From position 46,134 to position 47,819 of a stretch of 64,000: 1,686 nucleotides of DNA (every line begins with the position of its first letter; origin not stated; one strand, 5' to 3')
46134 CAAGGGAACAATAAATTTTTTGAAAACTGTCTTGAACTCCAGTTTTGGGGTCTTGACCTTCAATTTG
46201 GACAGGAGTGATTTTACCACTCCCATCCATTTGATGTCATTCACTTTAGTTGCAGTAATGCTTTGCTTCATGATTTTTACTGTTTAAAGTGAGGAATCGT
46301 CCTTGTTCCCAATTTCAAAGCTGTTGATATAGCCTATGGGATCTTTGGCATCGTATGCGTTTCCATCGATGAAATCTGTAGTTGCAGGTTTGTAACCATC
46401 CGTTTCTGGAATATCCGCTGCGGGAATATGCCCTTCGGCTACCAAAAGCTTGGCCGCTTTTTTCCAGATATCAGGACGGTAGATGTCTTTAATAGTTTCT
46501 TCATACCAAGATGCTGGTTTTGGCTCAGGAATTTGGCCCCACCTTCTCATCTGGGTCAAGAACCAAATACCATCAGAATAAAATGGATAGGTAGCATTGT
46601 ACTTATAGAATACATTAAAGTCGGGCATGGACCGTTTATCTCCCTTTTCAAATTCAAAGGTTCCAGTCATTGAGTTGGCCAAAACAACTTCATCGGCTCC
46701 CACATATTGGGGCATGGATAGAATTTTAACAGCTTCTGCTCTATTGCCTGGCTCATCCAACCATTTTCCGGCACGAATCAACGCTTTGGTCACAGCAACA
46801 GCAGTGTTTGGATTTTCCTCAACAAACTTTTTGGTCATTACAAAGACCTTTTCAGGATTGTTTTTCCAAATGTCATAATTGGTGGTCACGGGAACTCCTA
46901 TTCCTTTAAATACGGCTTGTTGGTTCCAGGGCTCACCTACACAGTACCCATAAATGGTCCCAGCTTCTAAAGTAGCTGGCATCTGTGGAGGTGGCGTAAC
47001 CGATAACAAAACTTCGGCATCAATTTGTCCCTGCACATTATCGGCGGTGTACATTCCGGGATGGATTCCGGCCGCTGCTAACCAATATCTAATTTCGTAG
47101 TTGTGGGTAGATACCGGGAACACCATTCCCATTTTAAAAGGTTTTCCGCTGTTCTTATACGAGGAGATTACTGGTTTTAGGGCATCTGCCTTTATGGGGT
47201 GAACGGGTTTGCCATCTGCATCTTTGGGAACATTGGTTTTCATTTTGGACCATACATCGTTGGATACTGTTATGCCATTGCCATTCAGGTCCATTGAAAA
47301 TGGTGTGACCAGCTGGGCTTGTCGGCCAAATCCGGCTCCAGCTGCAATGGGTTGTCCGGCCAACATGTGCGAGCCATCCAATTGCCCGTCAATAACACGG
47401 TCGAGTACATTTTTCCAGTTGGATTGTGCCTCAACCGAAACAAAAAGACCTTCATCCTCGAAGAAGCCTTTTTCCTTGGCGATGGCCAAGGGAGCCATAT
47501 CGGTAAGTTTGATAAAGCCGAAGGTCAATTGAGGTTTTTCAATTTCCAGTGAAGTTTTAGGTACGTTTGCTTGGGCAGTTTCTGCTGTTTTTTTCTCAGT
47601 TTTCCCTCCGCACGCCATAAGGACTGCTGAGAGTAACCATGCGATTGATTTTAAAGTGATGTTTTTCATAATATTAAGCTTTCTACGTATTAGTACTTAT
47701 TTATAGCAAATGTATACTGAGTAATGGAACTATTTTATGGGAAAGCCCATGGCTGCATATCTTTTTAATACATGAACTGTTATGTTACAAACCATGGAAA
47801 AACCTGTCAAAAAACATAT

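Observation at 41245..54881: TACGTA-core motif strongly enriched in the upstream spacers of the nitrate/nitrite assimilation operons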

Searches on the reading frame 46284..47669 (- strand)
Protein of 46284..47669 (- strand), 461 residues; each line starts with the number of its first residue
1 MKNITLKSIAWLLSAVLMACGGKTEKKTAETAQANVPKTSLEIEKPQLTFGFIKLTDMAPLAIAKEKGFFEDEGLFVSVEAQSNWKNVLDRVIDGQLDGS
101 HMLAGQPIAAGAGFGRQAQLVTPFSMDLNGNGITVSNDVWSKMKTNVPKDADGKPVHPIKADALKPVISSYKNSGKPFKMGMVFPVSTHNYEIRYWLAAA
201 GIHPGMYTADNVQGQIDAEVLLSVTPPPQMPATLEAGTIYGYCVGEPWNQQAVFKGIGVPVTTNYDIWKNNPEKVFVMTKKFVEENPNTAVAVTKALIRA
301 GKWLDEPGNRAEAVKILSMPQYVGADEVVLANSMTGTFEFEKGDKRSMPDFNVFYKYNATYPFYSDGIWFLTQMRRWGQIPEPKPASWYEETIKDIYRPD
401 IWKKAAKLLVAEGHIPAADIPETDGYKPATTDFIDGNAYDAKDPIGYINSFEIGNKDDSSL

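Call 8: search_protein_families(library=pfam, proteins=[window:46284-47669:-])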
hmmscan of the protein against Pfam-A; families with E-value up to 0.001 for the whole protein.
window:46284-47669:- (461 aa): 2 families
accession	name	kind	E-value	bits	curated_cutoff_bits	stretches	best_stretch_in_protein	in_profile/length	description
PF13379.11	NMT1_2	-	1.1e-97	327.2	24.7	1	44-318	4-252/252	NMT1-like family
PF09084.16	NMT1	-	3e-07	31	20.5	1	56-98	2-44/216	NMT1/THI5 like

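Call 12: find_homologous_proteins(query=window:46284-47669:-, max_evalue=1e-30)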
Query window:46284-47669:- (461 aa): 8000 proteins with E <= 1e-30 among 8000 candidates; the best 120 are listed.
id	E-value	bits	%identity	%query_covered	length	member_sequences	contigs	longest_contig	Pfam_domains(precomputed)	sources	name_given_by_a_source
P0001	0.0e+0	1066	100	100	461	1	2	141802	PF13379.12,PF09084.17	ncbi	-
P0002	0.0e+0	1044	98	100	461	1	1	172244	PF13379.12,PF09084.17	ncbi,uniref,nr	ncbi:ABC transporter substrate-binding protein [Muricauda sp. CAU 1633]|uniref:CmpA/NrtA family ABC 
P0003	0.0e+0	1041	97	100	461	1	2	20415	PF13379.12,PF09084.17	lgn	-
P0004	0.0e+0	1036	97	100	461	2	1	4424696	PF13379.12,PF09084.17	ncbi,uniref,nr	ncbi:CmpA/NrtA family ABC transporter substrate-binding protein [Muricauda sp. MAR_2010_75]|uniref:C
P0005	0.0e+0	1028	96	100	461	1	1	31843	PF13379.12,PF09084.17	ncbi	-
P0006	5.4e-294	993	92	100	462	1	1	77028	PF13379.12,PF09084.17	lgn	-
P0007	2.7e-292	988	92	100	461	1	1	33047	PF13379.12,PF09084.17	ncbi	ncbi:MAG: CmpA/NrtA family ABC transporter substrate-binding protein [Bacteroidota bacterium]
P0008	1.9e-290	981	92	100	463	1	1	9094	PF13379.12,PF09084.17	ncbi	ncbi:MAG: CmpA/NrtA family ABC transporter substrate-binding protein [Bacteroidota bacterium]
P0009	2.1e-290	981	92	100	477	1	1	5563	PF13379.12,PF09084.17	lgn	-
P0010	3.5e-290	981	91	100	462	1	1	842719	PF13379.12,PF09084.17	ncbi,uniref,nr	ncbi:CmpA/NrtA family ABC transporter substrate-binding protein [Poritiphilus flavus]|uniref:ABC tra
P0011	1.2e-289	979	91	100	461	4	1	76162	PF13379.12,PF09084.17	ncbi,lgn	ncbi:MAG: CmpA/NrtA family ABC transporter substrate-binding protein [Bacteroidota bacterium]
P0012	1.5e-288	975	91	100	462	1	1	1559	PF13379.12,PF09084.17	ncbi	ncbi:MAG: CmpA/NrtA family ABC transporter substrate-binding protein [Bacteroidota bacterium]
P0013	4.2e-288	974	92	100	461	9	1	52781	PF13379.12,PF09084.17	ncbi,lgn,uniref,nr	ncbi:CmpA/NrtA family ABC transporter substrate-binding protein [Croceivirga radicis]|uniref:CmpA/Nr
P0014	1.7e-285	965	92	98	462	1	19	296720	PF13379.12,PF09084.17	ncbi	ncbi:MAG: CmpA/NrtA family ABC transporter substrate-binding protein [Flavobacteriaceae bacterium]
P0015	4.9e-285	964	90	100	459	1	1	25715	PF13379.12,PF09084.17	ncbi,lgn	ncbi:MAG: CmpA/NrtA family ABC transporter substrate-binding protein [Bacteroidota bacterium]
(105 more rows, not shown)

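Call 14: find_related_loci(query=window:46284-47669:-, collection=genome_contigs, flank=10000)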
Query window:46284-47669:- (461 aa) in genome_contigs; peptide patterns used: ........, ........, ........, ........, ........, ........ (x = any residue, [..] = any of these).
599 stretches matched a pattern (row limit reached: there are more); 590 encode a relative of the query (tblastn E <= 1e-3); the best 80 are kept; 80 distinct loci.
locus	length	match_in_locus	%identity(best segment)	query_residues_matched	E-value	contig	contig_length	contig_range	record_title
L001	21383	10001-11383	93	1-461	0e+0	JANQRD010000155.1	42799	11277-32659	MAG: Allomuricauda sp. isolate IP29b_bin.5 k99_1626688, whole genome shotgun sequence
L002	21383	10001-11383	91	1-461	0e+0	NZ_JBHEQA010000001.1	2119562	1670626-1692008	Spongiimicrobium salis strain A6F-11 NODE_1_length_2119562_cov_166.963502, whole genome shotgun sequence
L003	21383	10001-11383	91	1-461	0e+0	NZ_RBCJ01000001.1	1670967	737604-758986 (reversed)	Ulvibacterium marinum strain CCMM003 NODE_1_length_1670967_cov_85.9101, whole genome shotgun sequence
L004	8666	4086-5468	91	1-461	0e+0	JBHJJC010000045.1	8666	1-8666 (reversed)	MAG: Croceivirga sp. isolate pac_S2C3548 S2Ck141_307864, whole genome shotgun sequence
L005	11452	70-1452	90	1-461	0e+0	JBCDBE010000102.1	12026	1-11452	MAG: Bacteroidota bacterium isolate P01_F01_bin.76 k141_3545718_length_12026_cov_12.9717, whole genome shotgun sequence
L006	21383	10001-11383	90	1-461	0e+0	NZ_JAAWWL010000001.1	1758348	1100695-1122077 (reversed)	Croceivirga thetidis strain DJ-13 contig1, whole genome shotgun sequence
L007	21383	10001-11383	91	1-461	0e+0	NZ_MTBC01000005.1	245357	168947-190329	Croceivirga radicis strain HSG9 contig5, whole genome shotgun sequence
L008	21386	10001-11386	89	1-461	0e+0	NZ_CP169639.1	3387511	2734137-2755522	Flagellimonas sp. GZD32 chromosome, complete genome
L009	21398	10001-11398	88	1-459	0e+0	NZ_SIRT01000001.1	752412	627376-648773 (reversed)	Hyunsoonleella flava strain T58 contig1, whole genome shotgun sequence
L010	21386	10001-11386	89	1-459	0e+0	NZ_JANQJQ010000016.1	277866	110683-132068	MAG: Seonamhaeicola sp. isolate PL25a_bin.121 k99_5403835, whole genome shotgun sequence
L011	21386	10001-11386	88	1-459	0e+0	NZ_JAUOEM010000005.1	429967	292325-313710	Flavivirga amylovorans strain KACC 14157 contig5, whole genome shotgun sequence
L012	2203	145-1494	89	5-457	0e+0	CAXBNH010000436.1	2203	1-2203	MAG TPA_asm: uncultured Algibacter sp. isolate ERR2762110_binner23_Refined_52 genome assembly, contig: ERZ3422254.24432,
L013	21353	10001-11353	88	4-457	0e+0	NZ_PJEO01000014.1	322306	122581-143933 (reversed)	Confluentibacter flavum strain 3B 503, whole genome shotgun sequence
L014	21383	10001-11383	88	4-461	0e+0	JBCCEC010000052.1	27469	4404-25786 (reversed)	MAG: Bacteroidota bacterium isolate P01_A01_bin.99 k141_632849_length_27469_cov_16.1643, whole genome shotgun sequence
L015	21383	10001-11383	88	1-459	0e+0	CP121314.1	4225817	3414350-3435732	MAG: Flavobacteriaceae bacterium isolate NCC532_bact_2753 chromosome, complete genome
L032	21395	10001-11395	84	1-461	0e+0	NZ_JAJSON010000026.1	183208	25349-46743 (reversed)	Christiangramia crocea strain YB25 25, whole genome shotgun sequence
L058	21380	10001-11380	84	1-457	0e+0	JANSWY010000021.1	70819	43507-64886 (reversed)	MAG: bacterium isolate bin.11 k141_884596_length_70819_cov_11.0000, whole genome shotgun sequence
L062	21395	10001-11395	86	1-457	0e+0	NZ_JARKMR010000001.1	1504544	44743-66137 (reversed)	Maribacter zhoushanensis strain SA7 NODE_1_length_1504544_cov_283.777215, whole genome shotgun sequence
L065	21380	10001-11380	84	1-460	0e+0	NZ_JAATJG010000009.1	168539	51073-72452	Wenyingzhuangia aestuarii strain DSM 105044 Ga0373278_09, whole genome shotgun sequence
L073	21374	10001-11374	81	1-457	0e+0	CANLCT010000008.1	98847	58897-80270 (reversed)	uncultured Aquimarina sp. isolate 3-767-J.fasta genome assembly, contig: NODE_8, whole genome shotgun sequence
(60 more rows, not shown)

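Call 41: search_protein_families(library=pfam, proteins=[L062:6224-6637:+, L062:6663-7493:+, L062:7511-7990:+, L062:7999-9027:+, L062:9031-9747:+, L009:4851-8174:+, L058:678-1931:+, L073:815-1699:+, L032:15793-16974:+, L073:7725-8567:-])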
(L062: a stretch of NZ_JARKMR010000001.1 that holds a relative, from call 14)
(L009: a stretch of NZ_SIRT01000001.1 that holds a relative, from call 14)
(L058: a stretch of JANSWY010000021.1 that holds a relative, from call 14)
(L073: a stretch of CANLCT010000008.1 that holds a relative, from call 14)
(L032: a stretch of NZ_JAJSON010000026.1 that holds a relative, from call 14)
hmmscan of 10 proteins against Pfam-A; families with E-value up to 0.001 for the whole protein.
L062:6224-6637:+ (137 aa): 1 family
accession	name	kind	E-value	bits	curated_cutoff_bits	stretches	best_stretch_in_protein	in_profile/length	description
PF00042.28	Globin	-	2.8e-21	76.6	22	1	27-132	3-117/117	Globin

L062:6663-7493:+ (276 aa): 1 family
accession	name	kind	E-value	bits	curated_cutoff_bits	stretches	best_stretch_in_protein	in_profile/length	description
PF11845.13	Tll0287-like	-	7.4e-07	30.1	24.1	1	118-195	61-142/144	Tll0287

L062:7511-7990:+ (159 aa): 0 families

L062:7999-9027:+ (342 aa): 4 families
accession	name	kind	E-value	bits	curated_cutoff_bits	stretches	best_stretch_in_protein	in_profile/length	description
PF00175.26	NAD_binding_1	-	1.7e-16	61.3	22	1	114-223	2-108/109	Oxidoreductase NAD-binding domain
PF00111.32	Fer2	-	2.3e-16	59.9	21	1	261-333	3-76/77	2Fe-2S iron-sulfur cluster binding domain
PF00970.30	FAD_binding_6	-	7.9e-14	52.2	21.1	1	3-99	2-97/99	Oxidoreductase FAD-binding domain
PF08030.17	NAD_binding_6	-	1.9e-05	25.2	22.2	1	112-245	5-120/156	Ferric reductase NAD binding domain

L062:9031-9747:+ (238 aa): 5 families
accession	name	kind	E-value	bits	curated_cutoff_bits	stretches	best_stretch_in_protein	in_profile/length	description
PF14537.11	Cytochrom_c3_2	-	9.3e-08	32.9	25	1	50-154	5-79/79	Cytochrome c3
PF22113.1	Mtrc-MtrF_II-IV_dom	-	2.7e-07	30.7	30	1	52-137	82-167/176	Outer membrane cytochrome MtrC/MtrF-like, domains II/IV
PF14522.11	Cytochrome_C7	-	5.5e-07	29.8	24.8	0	92-154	12-67/67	Cytochrome c7 and related cytochrome c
PF02085.21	Cytochrom_CIII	-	5.2e-06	27.2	22.9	0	127-187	31-86/101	Class III cytochrome C family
PF09699.15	Paired_CXXCH_1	-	5e-05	23.3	20.6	0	149-184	9-37/41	Doubled CXXCH motif (Paired_CXXCH_1)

L009:4851-8174:+ (1107 aa): 0 families

L058:678-1931:+ (417 aa): 3 families
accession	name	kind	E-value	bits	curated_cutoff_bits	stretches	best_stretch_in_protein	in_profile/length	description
PF05201.20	GlutR_N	-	6.4e-41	140.1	27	1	8-157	1-151/151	Glutamyl-tRNAGlu reductase, N-terminal domain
PF01488.26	Shikimate_DH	-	1.3e-15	58.1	24.3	1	181-297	10-136/138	Shikimate / quinate 5-dehydrogenase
PF00745.25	GlutR_dimer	-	5.4e-15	56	22.9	1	313-409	1-99/99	Glutamyl-tRNAGlu reductase, dimerisation domain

L073:815-1699:+ (294 aa): 1 family
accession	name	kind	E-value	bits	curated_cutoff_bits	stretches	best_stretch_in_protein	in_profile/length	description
PF00042.28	Globin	-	1.4e-40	138.8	22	2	27-129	3-117/117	Globin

L032:15793-16974:+ (393 aa): 3 families
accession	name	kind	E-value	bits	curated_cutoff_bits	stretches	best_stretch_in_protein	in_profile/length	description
PF03453.22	MoeA_N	-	7.1e-42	143.2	30.8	1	2-158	1-160/160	MoeA N-terminal region (domain I and II)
PF00994.29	MoCF_biosynth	-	9.9e-29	100.3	26.6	1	171-308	1-143/144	Probable molybdopterin binding domain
PF03454.20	MoeA_C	-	6.8e-07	29.9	22.1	1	323-389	2-72/72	MoeA C-terminal region (domain IV)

L073:7725-8567:- (280 aa): 1 family
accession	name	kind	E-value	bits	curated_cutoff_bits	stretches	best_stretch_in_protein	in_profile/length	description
PF11845.13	Tll0287-like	-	5.1e-08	33.9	24.1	1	90-193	35-142/144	Tll0287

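Call 53: search_protein_families(library=pfam, proteins=[L058:14435-15361:+, L058:20545-21123:-, L065:1865-3106:-, L065:3221-4120:-, L065:4236-4865:-, L065:5522-6010:-])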
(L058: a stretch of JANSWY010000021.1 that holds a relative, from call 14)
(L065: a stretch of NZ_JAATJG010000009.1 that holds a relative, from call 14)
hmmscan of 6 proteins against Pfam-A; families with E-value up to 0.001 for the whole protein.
L058:14435-15361:+ (308 aa): 1 family
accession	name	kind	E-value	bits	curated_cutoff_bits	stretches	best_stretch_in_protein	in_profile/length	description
PF13675.11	PilJ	-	1.7e-13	51.1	26.6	1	30-126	3-95/114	Type IV pili methyl-accepting chemotaxis transducer N-term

L058:20545-21123:- (192 aa): 1 family
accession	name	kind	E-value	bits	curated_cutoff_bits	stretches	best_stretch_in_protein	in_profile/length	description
PF12804.13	NTP_transf_3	-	1.1e-23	84.6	27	1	4-158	1-157/160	MobA-like NTP transferase domain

L065:1865-3106:- (413 aa): 4 families
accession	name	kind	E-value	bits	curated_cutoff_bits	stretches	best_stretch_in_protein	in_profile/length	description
PF00009.33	GTP_EFTU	-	2.9e-44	151.4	26.5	1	2-201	2-177/188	Elongation factor Tu GTP binding domain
PF22594.2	GTP-eEF1A_C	-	7.5e-19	68.4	27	1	315-412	2-100/101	GTP-eEF1A C-terminal domain-like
PF01926.29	MMR_HSR1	-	5.3e-06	27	21.9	0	62-143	27-113/113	50S ribosome-binding GTPase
PF03144.31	GTP_EFTU_D2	-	0.00096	20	30.3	0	243-302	6-72/73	Elongation factor Tu domain 2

L065:3221-4120:- (299 aa): 1 family
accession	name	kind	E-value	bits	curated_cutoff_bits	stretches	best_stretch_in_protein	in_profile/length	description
PF01507.26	PAPS_reduct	-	6.6e-47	160.2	22.5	1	27-253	2-174/175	Phosphoadenosine phosphosulfate reductase domain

L065:4236-4865:- (209 aa): 1 family
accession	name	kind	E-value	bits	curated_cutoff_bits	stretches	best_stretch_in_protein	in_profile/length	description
PF01507.26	PAPS_reduct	-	2.9e-17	63.7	22.5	1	41-196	7-163/175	Phosphoadenosine phosphosulfate reductase domain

L065:5522-6010:- (162 aa): 1 family
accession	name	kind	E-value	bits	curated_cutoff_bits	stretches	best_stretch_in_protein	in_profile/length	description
PF02082.26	Rrf2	-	7.9e-39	133.3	30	1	27-161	1-131/132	Iron-dependent Transcriptional regulator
